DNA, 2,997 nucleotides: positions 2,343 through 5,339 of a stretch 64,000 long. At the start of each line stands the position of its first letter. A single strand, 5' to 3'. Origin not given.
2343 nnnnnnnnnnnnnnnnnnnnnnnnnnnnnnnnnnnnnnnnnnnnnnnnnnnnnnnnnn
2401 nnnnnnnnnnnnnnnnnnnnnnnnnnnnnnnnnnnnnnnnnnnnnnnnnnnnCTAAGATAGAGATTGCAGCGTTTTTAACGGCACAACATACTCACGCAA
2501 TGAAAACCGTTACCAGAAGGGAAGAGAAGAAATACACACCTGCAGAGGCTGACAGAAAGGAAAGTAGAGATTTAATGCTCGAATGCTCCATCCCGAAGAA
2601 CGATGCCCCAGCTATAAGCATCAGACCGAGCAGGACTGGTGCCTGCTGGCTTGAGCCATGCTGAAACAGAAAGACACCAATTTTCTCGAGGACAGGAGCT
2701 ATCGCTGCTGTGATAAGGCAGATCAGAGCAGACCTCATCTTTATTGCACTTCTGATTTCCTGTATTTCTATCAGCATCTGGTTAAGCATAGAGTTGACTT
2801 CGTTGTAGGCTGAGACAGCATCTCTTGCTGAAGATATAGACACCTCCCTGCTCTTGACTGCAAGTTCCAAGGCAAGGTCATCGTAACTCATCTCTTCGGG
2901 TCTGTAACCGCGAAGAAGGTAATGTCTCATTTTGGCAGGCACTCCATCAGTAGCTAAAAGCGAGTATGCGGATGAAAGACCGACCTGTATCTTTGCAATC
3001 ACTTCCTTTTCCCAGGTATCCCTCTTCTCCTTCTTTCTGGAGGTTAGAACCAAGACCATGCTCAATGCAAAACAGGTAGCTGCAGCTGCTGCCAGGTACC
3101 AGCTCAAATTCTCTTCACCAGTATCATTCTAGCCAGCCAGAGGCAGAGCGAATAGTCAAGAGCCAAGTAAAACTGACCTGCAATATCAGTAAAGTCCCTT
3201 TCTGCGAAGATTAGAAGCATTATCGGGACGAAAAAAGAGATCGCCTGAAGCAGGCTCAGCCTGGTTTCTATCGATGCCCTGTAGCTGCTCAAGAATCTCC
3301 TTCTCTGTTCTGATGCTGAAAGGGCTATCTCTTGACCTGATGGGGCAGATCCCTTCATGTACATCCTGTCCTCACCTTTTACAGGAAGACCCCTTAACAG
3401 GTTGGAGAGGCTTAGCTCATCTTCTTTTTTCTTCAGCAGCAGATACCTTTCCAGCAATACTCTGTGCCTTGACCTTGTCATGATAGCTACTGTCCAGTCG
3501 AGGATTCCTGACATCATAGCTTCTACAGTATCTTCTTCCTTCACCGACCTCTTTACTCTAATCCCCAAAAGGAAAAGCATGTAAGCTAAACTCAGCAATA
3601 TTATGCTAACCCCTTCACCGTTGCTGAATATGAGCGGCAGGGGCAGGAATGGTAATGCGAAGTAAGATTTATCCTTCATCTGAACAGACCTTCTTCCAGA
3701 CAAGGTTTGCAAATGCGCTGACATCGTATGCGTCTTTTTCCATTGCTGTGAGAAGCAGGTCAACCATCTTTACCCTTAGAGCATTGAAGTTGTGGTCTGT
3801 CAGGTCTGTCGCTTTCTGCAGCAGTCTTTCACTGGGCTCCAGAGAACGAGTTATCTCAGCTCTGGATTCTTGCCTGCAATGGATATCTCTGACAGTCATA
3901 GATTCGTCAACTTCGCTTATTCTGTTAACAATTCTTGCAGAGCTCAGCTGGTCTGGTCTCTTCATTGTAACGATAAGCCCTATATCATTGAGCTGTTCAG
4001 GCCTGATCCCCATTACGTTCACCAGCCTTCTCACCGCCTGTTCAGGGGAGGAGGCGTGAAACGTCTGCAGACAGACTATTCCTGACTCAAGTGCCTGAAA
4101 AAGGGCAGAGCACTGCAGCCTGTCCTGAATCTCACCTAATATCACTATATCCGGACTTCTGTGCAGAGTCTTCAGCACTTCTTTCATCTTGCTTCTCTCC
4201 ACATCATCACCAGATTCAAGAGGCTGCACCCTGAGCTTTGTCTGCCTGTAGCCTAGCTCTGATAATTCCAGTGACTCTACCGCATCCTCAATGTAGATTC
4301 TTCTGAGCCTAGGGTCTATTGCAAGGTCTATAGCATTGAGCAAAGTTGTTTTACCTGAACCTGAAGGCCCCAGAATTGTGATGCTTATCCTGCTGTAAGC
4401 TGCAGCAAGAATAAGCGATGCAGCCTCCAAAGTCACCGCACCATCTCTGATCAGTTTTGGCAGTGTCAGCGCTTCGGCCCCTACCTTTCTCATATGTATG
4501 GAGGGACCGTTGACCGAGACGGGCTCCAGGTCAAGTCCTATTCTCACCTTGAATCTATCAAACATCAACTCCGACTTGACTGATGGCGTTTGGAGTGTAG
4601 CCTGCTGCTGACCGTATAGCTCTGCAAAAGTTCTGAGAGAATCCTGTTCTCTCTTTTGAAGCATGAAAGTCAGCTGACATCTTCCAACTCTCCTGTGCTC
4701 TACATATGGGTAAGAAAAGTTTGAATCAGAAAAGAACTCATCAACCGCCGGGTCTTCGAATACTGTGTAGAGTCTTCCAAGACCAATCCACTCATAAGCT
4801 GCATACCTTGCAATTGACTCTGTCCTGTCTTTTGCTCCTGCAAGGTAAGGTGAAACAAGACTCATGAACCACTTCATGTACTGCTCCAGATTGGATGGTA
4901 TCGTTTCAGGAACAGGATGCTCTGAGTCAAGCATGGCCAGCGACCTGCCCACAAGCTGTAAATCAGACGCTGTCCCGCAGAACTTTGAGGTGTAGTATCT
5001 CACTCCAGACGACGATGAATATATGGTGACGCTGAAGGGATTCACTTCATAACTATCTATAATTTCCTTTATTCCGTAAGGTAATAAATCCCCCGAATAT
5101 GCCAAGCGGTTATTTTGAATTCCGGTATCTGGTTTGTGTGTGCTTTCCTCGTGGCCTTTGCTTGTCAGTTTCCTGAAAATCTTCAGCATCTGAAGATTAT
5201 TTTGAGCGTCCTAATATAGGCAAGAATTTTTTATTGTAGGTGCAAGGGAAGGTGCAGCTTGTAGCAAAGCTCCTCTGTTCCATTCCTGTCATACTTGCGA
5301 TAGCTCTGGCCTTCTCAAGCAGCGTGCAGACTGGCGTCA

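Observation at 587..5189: Tad/Epd-like pilus operon ending in a HerA/FtsK-type ATPase: possible pilus-coupled macromolecule translocation module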

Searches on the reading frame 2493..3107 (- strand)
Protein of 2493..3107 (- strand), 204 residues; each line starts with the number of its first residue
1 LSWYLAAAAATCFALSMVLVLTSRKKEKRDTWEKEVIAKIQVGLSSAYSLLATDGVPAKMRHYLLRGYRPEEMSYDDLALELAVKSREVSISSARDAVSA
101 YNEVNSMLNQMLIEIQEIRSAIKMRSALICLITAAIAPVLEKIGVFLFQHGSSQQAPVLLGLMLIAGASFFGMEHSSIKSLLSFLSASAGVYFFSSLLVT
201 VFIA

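Call 3: search_protein_families(library=pfam, proteins=[window:2493-3107:-], max_evalue=0.1)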
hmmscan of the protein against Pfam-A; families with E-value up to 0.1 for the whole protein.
window:2493-3107:- (204 aa): 1 family
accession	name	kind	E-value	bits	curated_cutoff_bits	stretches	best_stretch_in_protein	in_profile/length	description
PF09490.15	CbtA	-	0.014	15.7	30.7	1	3-67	146-214/239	Probable cobalt transporter subunit (CbtA)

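Call 4: search_protein_families(library=ncbifam, proteins=[window:2493-3107:-], max_evalue=0.1)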
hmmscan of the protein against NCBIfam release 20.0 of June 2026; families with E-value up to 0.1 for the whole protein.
window:2493-3107:- (204 aa): 1 family
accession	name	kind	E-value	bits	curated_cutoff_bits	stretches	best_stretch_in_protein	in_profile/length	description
TIGR01167.1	LPXTG_anchor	domain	0.072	13.8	15.9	0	151-172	6-28/34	LPXTG cell wall anchor domain-containing protein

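Call 54: search_solved_structures(query=A4, max_evalue=10)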
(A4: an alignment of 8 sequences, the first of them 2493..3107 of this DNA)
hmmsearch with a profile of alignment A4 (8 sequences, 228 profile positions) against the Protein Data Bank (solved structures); distinct sequences matched with E-value up to 10: 3.
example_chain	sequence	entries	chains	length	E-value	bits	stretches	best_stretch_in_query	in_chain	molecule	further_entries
7jil_S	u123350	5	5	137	0.0081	19.1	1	39-99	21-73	50S ribosomal protein L22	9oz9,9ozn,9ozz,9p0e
9trj_A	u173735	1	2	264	1.1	12.1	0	93-180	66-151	histidine kinase,Gcn4p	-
5fcn_B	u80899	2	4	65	1.7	11.5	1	76-128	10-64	Centrosomal protein of 135 kDa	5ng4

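Call 61: find_homologous_proteins(query=window:2493-3107:-, max_evalue=0.01)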
Query window:2493-3107:- (204 aa): 2 proteins with E <= 0.01 among 1468 candidates.
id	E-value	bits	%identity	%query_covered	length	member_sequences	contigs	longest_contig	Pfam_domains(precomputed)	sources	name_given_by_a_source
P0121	1.1e-120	418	100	100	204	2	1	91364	-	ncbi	ncbi:MAG: hypothetical protein QXV32_07325 [Conexivisphaerales archaeon]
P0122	8.5e-48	181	49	90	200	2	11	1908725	-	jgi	jgi:hypothetical protein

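Call 64: find_homologous_proteins(query=A4, max_evalue=0.01)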
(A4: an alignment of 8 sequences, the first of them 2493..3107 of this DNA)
Query A4 (8 sequences) (204 aa, profile of the alignment): 12 proteins with E <= 0.01 among 8000 candidates.
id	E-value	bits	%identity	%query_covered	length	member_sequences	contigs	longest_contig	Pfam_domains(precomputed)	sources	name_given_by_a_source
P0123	3.6e-64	235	-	-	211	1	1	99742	-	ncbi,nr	ncbi:MAG: hypothetical protein N3F64_02390 [Nitrososphaeria archaeon]|nr:hypothetical protein [Nitro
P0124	1.1e-59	220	27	36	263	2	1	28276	-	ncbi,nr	ncbi:MAG: hypothetical protein JTT11_01320 [Candidatus Brockarchaeota archaeon]|nr:hypothetical prot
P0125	9.1e-52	194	-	-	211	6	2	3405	-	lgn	-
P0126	1.1e-50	190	-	-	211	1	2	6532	-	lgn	-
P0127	1.3e-50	190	-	-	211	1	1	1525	-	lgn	-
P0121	2.3e-50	189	100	100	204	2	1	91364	-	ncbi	ncbi:MAG: hypothetical protein QXV32_07325 [Conexivisphaerales archaeon]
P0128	1.8e-47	180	-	-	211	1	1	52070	-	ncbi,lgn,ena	-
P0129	1.0e-43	168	-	-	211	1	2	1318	-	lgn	-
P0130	6.4e-39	152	-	-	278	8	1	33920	-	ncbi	-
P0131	6.7e-35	139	45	5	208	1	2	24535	-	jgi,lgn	-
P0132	3.0e-34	137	-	-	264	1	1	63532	-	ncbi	ncbi:MAG: hypothetical protein ACUVTL_00520 [Thermoproteota archaeon]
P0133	1.5e-29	121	-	-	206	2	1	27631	-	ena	-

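Call 77: search_protein_representatives(alignment_id=A7)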
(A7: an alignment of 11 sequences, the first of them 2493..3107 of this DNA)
Query: 11 sequences, 222 profile positions. Proteins with E-value up to 0.001 (for the whole library): 49; up to 1e-10: 13; up to 1e-30: 5. The best 49 are listed.
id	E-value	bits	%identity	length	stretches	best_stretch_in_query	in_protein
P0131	4.9e-83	294.5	-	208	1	18-221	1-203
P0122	8.7e-52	192.4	-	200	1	2-196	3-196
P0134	5.8e-51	189.7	-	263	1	5-220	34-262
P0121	3.9e-47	177.1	-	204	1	1-195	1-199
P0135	2.1e-41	158.4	-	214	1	23-218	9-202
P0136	3.3e-23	98.9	-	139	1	90-220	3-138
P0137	2.0e-20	89.8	-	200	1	6-194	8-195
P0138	1.3e-13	67.5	-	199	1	6-190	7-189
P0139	4.1e-13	65.9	-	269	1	30-216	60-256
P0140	7.7e-12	61.7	-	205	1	36-220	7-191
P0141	7.8e-11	58.4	-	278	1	4-182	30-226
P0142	8.6e-11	58.3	-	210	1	32-220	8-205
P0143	9.0e-11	58.2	-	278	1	6-196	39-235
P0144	4.3e-09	52.7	-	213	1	30-221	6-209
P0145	1.4e-08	51.1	-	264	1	10-221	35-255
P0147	3.7e-08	49.7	-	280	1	33-220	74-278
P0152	1.7e-06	44.2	-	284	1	26-221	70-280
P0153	2.0e-06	44.1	-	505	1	23-217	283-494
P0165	8.7e-05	38.7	-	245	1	23-186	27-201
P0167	1.2e-04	38.2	-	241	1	27-155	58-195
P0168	1.9e-04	37.5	-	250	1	20-165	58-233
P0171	3.4e-04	36.7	-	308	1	7-163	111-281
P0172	5.6e-04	36.0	-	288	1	5-162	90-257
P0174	7.1e-04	35.7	-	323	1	8-171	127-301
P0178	9.1e-04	35.3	-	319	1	6-164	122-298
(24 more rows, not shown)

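Call 78: search_protein_families(library=pfam, proteins=[P0153, P0171, P0172, P0174, P0178, P0168, P0167, P0165, P0152, P0147], max_evalue=0.01)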
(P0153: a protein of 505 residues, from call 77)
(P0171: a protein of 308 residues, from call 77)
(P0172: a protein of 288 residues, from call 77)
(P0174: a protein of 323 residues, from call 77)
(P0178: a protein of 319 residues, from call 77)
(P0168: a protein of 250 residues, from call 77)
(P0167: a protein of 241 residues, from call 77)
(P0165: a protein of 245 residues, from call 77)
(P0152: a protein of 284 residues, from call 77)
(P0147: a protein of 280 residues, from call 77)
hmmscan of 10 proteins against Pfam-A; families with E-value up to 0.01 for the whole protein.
P0153 (505 aa): 0 families

P0171 (308 aa): 1 family
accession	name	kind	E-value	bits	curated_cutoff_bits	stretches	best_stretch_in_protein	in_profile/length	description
PF00482.28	T2SSF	-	2e-14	54.1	25.2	1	139-265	1-124/125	Type II secretion system (T2SS), protein F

P0172 (288 aa): 1 family
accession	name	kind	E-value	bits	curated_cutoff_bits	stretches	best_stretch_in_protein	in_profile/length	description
PF00482.28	T2SSF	-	1.1e-19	71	25.2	1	122-245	3-123/125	Type II secretion system (T2SS), protein F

P0174 (323 aa): 1 family
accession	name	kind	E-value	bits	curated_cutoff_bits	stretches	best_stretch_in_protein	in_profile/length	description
PF00482.28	T2SSF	-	8.3e-21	74.7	25.2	1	156-281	2-124/125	Type II secretion system (T2SS), protein F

P0178 (319 aa): 1 family
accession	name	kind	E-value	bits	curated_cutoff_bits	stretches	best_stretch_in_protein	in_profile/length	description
PF00482.28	T2SSF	-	3.2e-22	79.2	25.2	1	151-276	1-123/125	Type II secretion system (T2SS), protein F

P0168 (250 aa): 2 families
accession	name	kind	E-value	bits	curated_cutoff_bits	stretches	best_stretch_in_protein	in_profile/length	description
PF00482.28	T2SSF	-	8.3e-09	35.9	25.2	1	78-208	4-124/125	Type II secretion system (T2SS), protein F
PF20237.3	DUF6594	-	0.0069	16.8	30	1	149-244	129-220/238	Family of unknown function (DUF6594)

P0167 (241 aa): 1 family
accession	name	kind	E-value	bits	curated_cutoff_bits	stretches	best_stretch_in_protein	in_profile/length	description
PF00482.28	T2SSF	-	4.8e-07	30.2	25.2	1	65-169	1-101/125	Type II secretion system (T2SS), protein F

P0165 (245 aa): 0 families

P0152 (284 aa): 1 family
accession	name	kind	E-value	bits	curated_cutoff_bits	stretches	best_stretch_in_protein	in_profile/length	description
PF01988.24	VIT1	-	0.0059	16.9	28.1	1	196-275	136-212/214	VIT family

P0147 (280 aa): 0 families

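Call 97: search_protein_families(library=padloc, proteins=[window:2493-3107:-], max_evalue=0.001)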
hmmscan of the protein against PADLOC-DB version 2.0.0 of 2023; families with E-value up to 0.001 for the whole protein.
window:2493-3107:- (204 aa): 0 families

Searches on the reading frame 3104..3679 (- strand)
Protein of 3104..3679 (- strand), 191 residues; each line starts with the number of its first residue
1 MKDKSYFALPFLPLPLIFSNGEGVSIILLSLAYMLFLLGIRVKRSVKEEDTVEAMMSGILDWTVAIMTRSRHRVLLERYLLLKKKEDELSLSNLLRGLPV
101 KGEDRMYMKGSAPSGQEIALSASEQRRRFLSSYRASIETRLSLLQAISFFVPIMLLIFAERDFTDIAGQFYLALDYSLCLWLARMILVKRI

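Call 3: search_protein_families(library=pfam, proteins=[window:3104-3679:-], max_evalue=0.1)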
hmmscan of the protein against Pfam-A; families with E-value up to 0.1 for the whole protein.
window:3104-3679:- (191 aa): 0 families

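Call 4: search_protein_families(library=ncbifam, proteins=[window:3104-3679:-], max_evalue=0.1)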
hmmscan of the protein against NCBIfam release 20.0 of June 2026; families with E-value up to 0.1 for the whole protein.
window:3104-3679:- (191 aa): 3 families
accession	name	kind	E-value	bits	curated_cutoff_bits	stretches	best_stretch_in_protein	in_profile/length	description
TIGR00705.1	SppA_67K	equivalog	0.038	12.3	311.45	1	25-103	13-90/590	signal peptide peptidase SppA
NF037968.1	SemiSWEET_2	subfamily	0.062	13.5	80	0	150-187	12-49/76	SemiSWEET transporter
TIGR00926.1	2A1704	subfamily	0.099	11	821.6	0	23-154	181-268/671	oligopeptide:H+ symporter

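Call 53: search_solved_structures(query=A3, max_evalue=10)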
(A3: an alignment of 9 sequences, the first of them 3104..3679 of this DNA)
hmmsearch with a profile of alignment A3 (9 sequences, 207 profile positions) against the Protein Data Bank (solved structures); distinct sequences matched with E-value up to 10: 4.
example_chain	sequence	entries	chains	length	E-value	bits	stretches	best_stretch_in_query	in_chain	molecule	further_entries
9mg8_A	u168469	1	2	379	6.2e-06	29.6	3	63-113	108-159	b-iTHR-110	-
9d01_A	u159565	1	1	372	0.15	15.3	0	62-137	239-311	a-iTHR-201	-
3pjs_K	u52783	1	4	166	0.98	12.6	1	18-72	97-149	Voltage-gated potassium channel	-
5b46_A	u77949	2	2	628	1.1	12.4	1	67-133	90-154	2-oxoacid--ferredoxin oxidoreductase alpha subunit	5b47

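Call 97: search_protein_families(library=padloc, proteins=[window:3104-3679:-], max_evalue=0.001)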
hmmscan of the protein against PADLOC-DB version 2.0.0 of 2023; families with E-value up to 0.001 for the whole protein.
window:3104-3679:- (191 aa): 0 families

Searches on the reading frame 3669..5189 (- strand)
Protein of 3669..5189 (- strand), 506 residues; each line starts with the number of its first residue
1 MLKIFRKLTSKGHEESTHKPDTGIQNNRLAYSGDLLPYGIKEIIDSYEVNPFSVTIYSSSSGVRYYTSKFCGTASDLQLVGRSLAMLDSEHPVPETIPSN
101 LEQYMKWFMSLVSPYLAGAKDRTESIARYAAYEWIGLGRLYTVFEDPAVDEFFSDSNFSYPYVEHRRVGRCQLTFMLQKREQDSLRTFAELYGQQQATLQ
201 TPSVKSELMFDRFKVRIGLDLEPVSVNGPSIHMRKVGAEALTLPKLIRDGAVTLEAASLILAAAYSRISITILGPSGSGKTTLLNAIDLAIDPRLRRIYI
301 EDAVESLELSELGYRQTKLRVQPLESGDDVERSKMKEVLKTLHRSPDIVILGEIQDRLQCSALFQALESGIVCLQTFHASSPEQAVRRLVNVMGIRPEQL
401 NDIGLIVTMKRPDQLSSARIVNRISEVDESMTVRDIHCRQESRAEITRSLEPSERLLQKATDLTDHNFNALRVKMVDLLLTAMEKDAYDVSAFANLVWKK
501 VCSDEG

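Call 3: search_protein_families(library=pfam, proteins=[window:3669-5189:-], max_evalue=0.1)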
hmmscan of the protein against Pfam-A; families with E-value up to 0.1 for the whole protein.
window:3669-5189:- (506 aa): 14 families
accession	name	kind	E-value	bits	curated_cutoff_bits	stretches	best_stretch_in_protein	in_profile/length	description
PF00437.27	T2SSE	-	4e-23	82.1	24.9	1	219-418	96-284/370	Type II/IV secretion system protein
PF13401.12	AAA_22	-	0.00018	22.3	27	1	269-365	7-102/130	AAA domain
PF00005.33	ABC_tran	-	0.00025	22.1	25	1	270-301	14-45/137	ABC transporter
PF13476.12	AAA_23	-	0.00038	21.6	27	1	271-293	23-45/201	AAA domain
PF00004.35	AAA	-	0.00054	20.9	21.2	1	272-424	3-123/131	ATPase family associated with various cellular activities (AAA)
PF13555.12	AAA_29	-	0.00079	19.6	27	1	270-294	25-49/61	P-loop containing region of AAA domain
PF13304.12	AAA_21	-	0.0038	17.8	27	1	272-293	4-25/304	AAA domain, putative AbiEii toxin, Type IV TA system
PF13191.12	AAA_16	-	0.014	16.4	32.6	1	269-302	26-58/167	AAA ATPase domain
PF25199.1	nSTAND_NTPase5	-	0.028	14.7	34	1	269-292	43-66/145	Novel STAND NTPase 5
PF03193.22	RsgA_GTPase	-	0.032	14.5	30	1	268-291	107-130/174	RsgA GTPase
PF07728.20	AAA_5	-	0.034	14.6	22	1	271-373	3-96/139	AAA domain (dynein-related subfamily)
PF13521.12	AAA_28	-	0.089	13.4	27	0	270-288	2-20/164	AAA domain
PF13479.12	AAA_24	-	0.091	13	27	0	268-301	3-31/195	AAA domain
PF13238.12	AAA_18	-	0.098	13.6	29.4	0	270-346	1-67/128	AAA domain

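Call 4: search_protein_families(library=ncbifam, proteins=[window:3669-5189:-], max_evalue=0.1)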
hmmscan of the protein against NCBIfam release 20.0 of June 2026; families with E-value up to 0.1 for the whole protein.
window:3669-5189:- (506 aa): 66 families (the best 25 are shown)
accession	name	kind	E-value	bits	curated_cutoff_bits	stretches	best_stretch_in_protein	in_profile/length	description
NF058587.1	archaellum_moto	equivalog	1.2e-20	73.7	550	1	123-429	133-432/527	archaellum flagellar ATPase motor FlaI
TIGR03819.1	heli_sec_ATPase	hypoth_equivalog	9.9e-18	64.4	373.15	1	201-390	115-298/340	TadA family conjugal transfer-associated ATPase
TIGR02782.1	TrbB_P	equivalog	1.5e-17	63.8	304.55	1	141-395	15-258/303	P-type conjugative transfer ATPase TrbB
NF053672.1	bindosome_BasE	exception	8.6e-16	57.7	1000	1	42-411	39-412/512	bindosome assembly system ATPase subunit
NF010469.0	PRK13894.1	subfamily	3.5e-14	52.9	508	1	172-408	58-283/320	conjugal transfer ATPase TrbB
NF041000.1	ATPase_ComGA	equivalog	7.6e-14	51.3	300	1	270-409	131-261/267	competence type IV pilus ATPase ComGA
TIGR02525.1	plasmid_TraJ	equivalog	2.8e-13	49.6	368.3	1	272-393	154-273/372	plasmid transfer ATPase TraJ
NF010407.0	PRK13833.1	subfamily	4.9e-13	49.2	499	1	221-399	98-269/323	conjugal transfer protein TrbB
TIGR01420.1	pilT_fam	subfamily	1.2e-12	47.7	319.1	1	270-393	125-243/343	PilT/PilU family type 4a pilus ATPase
TIGR02788.1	VirB11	equivalog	3e-12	46.2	249.95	1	258-393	135-266/308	P-type DNA transfer ATPase VirB11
TIGR02533.1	type_II_gspE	equivalog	3.1e-09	36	630.25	1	270-397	246-363/486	type II secretion system ATPase GspE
NF010425.0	PRK13851.1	equivalog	1.2e-08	34.3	461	1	258-439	153-333/344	type IV secretion system protein VirB11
NF007755.0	PRK10436.1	equivalog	1.2e-08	34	617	1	267-395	219-337/465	type II secretion system protein GspE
NF053534.1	T4PilAsmATPsTfpB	equivalog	6.3e-08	31.5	850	1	270-397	339-456/584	type IV pilus assembly ATPase TfpB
TIGR02538.1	type_IV_pilB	equivalog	3.8e-07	29.1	675.65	1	270-401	319-440/564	type IV-A pilus assembly ATPase PilB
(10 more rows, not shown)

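Call 72: search_solved_structures(query=window:3669-5189:-, max_evalue=0.00001)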
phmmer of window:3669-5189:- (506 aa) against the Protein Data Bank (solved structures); distinct sequences matched with E-value up to 0.00001: 19.
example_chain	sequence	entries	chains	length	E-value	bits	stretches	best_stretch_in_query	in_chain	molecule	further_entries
2oap_1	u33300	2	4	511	4.2e-19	71.9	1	115-427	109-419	Type II secretion system protein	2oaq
8rkd_E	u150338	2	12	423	2.5e-17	66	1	216-393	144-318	Pilus assembly ATPase CpaF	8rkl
8rjf_A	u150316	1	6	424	2.5e-17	66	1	216-393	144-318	Pilus assembly ATPase CpaF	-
9e24_A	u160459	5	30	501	3.6e-17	65.5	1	216-393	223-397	CpaF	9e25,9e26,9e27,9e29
4ii7_A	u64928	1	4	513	3.1e-16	62.4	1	129-433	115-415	FlaI ATPase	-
4ihq_A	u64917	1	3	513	2.1e-15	59.6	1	129-433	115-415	FlaI ATPase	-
5zfq_A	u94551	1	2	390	1.1e-10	44.1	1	267-393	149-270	Twitching motility pilus retraction protein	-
6ojx_A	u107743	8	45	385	7.1e-10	41.4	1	267-393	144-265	Twitching motility pilus retraction ATPase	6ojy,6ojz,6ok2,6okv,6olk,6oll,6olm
5fl3_A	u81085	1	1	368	8.7e-08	34.5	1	262-395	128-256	PILI RETRACTION PROTEIN PILT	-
10my_A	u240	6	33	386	9.4e-08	34.4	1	266-395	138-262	PilT/PilU family type 4a pilus ATPase | Twitching motility protein PilT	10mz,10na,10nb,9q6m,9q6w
2eyu_A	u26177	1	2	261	1e-07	34.3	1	270-399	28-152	twitching motility protein PilT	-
2gsz_A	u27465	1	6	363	1.6e-07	33.7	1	261-399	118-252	twitching motility protein PilT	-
2ewv_A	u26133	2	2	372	1.6e-07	33.7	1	261-399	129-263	twitching motility protein PilT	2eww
9n32_A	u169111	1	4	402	1.6e-06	30.4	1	266-392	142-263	PilU protein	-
1p9r_A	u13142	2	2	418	3.1e-06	29.4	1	270-402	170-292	General secretion pathway protein E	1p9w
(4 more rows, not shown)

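Call 97: search_protein_families(library=padloc, proteins=[window:3669-5189:-], max_evalue=0.001)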
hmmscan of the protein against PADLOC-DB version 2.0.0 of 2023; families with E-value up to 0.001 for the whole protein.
window:3669-5189:- (506 aa): 4 families
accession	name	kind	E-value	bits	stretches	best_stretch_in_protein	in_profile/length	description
PDLC04140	mad8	-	1.3e-05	22.9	1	270-402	30-125/314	mads_8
PDLC04135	mad3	-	4.8e-05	21.1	1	271-295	26-50/374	mads_3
PDLC03859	LmuB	-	0.00074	16.8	0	271-305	28-64/611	-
PDLC02980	AriA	-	0.00098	17.2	0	272-292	4-24/304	-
